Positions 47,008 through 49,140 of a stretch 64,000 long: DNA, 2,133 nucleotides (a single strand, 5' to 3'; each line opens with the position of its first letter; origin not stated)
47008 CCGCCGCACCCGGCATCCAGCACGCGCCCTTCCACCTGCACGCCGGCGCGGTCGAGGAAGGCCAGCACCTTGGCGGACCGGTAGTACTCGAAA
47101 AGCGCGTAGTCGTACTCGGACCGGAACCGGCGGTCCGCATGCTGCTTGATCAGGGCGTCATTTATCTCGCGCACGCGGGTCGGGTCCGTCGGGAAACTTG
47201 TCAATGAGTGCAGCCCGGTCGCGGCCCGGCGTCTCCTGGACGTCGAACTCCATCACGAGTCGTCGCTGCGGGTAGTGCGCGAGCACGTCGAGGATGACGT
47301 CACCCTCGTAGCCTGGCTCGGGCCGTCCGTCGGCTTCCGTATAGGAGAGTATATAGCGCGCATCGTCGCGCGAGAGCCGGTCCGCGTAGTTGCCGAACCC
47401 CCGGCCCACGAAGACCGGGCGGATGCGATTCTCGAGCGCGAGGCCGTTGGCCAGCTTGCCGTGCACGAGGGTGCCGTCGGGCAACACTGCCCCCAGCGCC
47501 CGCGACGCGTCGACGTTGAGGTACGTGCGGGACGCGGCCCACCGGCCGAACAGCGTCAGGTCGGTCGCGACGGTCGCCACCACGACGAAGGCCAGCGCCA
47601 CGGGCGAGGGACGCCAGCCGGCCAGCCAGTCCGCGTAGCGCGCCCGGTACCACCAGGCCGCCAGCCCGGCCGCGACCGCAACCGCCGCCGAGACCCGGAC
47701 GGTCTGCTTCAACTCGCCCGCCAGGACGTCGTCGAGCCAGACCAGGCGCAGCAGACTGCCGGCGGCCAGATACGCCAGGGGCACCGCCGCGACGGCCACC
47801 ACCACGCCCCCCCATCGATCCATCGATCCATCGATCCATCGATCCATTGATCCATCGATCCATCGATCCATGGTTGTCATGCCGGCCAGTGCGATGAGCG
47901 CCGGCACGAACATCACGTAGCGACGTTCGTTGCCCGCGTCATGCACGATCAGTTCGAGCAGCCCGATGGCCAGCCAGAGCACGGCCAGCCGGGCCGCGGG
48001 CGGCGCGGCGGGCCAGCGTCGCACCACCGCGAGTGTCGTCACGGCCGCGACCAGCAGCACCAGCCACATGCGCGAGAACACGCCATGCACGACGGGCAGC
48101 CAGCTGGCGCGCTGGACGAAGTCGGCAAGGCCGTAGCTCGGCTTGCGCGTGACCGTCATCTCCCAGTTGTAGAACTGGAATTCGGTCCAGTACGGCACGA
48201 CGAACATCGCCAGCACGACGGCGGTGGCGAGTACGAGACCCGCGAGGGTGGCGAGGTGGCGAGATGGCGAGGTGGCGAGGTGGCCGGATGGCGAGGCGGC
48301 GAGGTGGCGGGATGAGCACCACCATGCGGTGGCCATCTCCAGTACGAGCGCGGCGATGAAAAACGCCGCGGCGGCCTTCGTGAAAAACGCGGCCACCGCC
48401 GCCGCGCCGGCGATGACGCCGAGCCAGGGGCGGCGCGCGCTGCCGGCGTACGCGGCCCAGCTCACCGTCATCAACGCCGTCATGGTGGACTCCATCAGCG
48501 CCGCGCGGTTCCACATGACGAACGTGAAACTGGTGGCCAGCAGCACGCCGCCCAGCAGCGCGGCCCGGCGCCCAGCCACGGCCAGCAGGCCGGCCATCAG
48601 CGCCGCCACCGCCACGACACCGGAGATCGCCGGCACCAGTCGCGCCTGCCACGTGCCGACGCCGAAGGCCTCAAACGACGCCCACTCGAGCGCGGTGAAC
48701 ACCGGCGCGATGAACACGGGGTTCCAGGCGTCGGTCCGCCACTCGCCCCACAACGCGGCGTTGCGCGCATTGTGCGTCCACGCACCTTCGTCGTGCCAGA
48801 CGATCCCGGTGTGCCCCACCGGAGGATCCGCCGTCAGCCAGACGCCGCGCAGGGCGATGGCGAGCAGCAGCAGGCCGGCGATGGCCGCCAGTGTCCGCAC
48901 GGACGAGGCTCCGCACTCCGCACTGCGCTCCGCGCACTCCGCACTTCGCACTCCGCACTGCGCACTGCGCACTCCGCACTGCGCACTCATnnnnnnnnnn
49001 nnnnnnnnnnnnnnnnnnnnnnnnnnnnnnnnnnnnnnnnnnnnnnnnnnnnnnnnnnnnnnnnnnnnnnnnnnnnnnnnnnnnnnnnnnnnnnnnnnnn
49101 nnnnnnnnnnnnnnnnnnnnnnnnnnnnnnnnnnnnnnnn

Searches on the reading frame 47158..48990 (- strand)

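Call 79: search_protein_families(library=pfam, proteins=[window:47158-48990:-])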
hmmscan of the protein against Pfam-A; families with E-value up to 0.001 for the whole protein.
window:47158-48990:- (610 aa): 1 family
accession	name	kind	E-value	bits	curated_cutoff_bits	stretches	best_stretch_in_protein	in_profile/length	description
PF13231.12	PMT_2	-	2.7e-06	28.1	26.1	1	95-233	3-140/160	Dolichyl-phosphate-mannose-protein mannosyltransferase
